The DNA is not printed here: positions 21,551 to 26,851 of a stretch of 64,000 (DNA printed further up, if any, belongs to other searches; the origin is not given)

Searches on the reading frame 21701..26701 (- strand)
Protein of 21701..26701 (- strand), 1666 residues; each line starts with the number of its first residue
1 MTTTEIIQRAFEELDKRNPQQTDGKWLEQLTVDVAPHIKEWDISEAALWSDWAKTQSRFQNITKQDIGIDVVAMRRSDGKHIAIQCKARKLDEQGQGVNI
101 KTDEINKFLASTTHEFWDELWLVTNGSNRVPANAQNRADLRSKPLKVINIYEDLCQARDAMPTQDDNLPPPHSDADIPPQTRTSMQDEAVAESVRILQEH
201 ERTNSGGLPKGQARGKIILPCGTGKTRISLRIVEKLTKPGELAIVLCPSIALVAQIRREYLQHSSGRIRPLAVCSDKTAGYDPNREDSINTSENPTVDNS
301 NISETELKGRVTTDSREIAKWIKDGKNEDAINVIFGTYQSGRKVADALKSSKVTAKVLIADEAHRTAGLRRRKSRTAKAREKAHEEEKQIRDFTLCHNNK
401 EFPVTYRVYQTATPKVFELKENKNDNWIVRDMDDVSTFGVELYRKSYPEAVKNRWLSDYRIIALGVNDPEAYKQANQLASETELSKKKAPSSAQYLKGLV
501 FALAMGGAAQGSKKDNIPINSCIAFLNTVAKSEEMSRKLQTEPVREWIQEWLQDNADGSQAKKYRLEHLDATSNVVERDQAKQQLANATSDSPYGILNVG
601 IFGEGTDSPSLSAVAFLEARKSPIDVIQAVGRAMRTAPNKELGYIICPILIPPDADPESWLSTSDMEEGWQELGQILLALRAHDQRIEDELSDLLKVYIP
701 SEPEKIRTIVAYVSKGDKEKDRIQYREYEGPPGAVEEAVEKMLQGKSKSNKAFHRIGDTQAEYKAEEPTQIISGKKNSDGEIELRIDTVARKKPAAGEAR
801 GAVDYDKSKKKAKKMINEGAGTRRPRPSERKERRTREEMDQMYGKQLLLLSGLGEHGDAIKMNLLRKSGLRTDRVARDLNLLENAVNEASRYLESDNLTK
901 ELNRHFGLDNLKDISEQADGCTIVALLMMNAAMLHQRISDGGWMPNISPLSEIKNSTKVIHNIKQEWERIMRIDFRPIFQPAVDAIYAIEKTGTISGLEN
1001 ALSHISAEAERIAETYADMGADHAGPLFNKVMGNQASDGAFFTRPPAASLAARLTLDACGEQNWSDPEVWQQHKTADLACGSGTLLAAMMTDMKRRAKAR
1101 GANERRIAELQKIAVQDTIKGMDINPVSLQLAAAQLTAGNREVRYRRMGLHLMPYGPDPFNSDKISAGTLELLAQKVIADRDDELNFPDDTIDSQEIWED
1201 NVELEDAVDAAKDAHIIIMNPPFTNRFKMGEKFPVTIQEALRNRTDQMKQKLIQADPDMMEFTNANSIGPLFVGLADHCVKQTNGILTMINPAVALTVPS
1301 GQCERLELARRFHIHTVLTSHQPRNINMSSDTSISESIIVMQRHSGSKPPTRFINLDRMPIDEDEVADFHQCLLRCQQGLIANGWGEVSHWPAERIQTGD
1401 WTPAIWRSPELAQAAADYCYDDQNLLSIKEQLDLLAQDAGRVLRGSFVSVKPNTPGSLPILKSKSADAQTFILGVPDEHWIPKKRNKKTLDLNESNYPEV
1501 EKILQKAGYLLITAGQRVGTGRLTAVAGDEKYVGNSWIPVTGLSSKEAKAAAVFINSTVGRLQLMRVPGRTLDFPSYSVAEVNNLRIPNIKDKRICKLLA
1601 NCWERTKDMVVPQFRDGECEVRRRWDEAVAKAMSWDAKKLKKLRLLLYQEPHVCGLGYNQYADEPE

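Call 3: search_protein_families(library=pfam, proteins=[window:21701-26701:-], max_evalue=0.01)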
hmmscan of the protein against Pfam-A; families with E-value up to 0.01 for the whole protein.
window:21701-26701:- (1666 aa): 7 families
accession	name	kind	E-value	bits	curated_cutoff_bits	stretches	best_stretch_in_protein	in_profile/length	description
PF04851.21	ResIII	-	5.5e-16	59.3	22.5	1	184-415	6-163/164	Type III restriction enzyme, res subunit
PF13156.12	Mrr_cat_2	-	4.2e-12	46.5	22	1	43-150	10-107/127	Restriction endonuclease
PF00271.37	Helicase_C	-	4.3e-06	27.4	23.5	1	560-636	36-109/110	Helicase conserved C-terminal domain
PF00270.35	DEAD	-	4.5e-06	26.9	26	1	218-372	20-135/167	DEAD/DEAH box helicase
PF02384.22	N6_Mtase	-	0.0025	17.6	20.4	0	1034-1134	20-95/311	N-6 DNA Methylase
PF07669.17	Eco57I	-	0.0031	18.1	25.3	1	1119-1316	3-161/171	Eco57I restriction-modification methylase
PF06690.17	HcgC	-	0.0098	15.9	31.4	0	312-369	26-80/248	FeGP cofactor biosynthesis protein, methyltransferase HcgC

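Call 4: search_protein_families(library=padloc, proteins=[window:21701-26701:-], max_evalue=0.01)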
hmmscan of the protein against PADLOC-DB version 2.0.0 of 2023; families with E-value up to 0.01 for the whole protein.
window:21701-26701:- (1666 aa): 10 families
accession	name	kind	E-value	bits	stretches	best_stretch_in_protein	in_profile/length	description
PDLC03597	REase_MTase_IIG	-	1.7e-88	295.7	1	43-698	44-653/1646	Type IIG restriction enzyme-methyltransferase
PDLC03051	REase_MTase_I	-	5.6e-56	187.5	1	60-697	68-657/1591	Type I restriction enzyme-methyltransferase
PDLC02707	PbeA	-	3.5e-13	47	2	197-366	253-390/672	PbeA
PDLC02704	PbeA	-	1.1e-08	32.1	1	564-656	562-651/682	PbeA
PDLC02706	PbeA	-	2.2e-05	21.2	0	572-667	598-687/722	PbeA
PDLC03630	REase_MTase_IIG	-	8.7e-05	18.5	1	1066-1132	400-462/1100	Type IIG restriction enzyme-methyltransferase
PDLC03338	MTase_II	-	0.00048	17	1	1037-1137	128-214/604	Type II methyltransferase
PDLC02703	PbeA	-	0.001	15.8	0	215-259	264-310/626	PbeA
PDLC03021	MTase_I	-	0.0015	15.4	0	1072-1135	185-244/491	Type I methyltransferase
PDLC03658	mREase_IV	-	0.0024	13.6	1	596-646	505-555/953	Type IV methyl-directed restriction enzyme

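Call 6: search_protein_families(library=ncbifam, proteins=[window:21701-26701:-], max_evalue=0.01)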
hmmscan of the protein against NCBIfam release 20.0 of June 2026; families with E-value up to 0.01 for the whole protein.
window:21701-26701:- (1666 aa): 5 families
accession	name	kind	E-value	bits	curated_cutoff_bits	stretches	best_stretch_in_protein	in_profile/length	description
TIGR04095.1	dnd_restrict_1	equivalog_domain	8.2e-10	38.2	600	1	563-660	313-407/451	DNA phosphorothioation system restriction enzyme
NF010337.0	PRK13766.1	equivalog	0.00065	17.9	610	0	217-260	35-79/781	Hef nuclease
NF045503.1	repair_heli_XPB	equivalog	0.00085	18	610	1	211-264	202-252/548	DNA repair helicase XPB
NF004066.1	PRK05580.1-3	equivalog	0.0046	15.3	813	1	222-260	281-319/788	primosomal protein N'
TIGR00595.1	priA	equivalog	0.0053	15.4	230.35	0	222-259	7-44/509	replication restart helicase PriA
